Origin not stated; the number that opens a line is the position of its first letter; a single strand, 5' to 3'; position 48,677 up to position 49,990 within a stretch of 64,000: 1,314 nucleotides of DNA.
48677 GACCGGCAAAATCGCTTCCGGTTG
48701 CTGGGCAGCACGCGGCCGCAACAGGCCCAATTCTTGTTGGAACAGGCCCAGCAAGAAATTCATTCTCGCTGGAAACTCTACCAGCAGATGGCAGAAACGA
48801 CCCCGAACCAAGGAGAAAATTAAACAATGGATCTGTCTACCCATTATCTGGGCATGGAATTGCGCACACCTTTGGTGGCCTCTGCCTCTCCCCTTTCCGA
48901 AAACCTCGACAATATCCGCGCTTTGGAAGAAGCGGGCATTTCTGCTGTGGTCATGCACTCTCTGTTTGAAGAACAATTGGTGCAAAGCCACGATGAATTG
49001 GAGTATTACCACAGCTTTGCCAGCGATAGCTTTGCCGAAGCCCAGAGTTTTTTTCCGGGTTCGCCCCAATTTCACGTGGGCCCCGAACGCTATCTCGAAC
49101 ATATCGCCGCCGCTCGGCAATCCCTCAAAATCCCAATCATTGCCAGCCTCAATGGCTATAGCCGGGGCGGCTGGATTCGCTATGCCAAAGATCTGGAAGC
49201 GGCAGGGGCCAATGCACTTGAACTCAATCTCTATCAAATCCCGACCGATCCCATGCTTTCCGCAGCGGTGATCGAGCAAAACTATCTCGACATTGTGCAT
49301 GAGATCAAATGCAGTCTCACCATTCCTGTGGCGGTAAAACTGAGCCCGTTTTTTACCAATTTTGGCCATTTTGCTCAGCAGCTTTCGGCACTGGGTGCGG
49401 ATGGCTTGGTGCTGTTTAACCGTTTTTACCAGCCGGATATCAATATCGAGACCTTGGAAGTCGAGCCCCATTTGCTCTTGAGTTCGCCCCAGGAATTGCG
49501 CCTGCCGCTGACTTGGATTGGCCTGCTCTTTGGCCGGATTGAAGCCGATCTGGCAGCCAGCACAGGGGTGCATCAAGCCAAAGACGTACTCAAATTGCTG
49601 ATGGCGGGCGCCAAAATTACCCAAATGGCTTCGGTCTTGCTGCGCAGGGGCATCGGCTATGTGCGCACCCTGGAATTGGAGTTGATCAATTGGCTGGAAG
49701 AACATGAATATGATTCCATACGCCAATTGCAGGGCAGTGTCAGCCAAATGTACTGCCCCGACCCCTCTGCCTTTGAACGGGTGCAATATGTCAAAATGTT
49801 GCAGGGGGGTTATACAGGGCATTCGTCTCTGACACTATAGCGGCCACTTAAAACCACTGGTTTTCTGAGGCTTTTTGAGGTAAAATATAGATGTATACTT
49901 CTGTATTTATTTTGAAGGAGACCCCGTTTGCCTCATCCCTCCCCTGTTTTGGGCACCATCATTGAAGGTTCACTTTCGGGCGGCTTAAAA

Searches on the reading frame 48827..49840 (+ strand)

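Call 82: search_protein_families(library=pfam, proteins=[window:48827-49840:+], max_evalue=0.00001)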
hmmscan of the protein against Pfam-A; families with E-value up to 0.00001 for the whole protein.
window:48827-49840:+ (337 aa): 1 family
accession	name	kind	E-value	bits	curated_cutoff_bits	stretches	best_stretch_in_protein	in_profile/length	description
PF01180.27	DHO_dh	-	5.8e-09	36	27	1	85-288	75-289/291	Dihydroorotate dehydrogenase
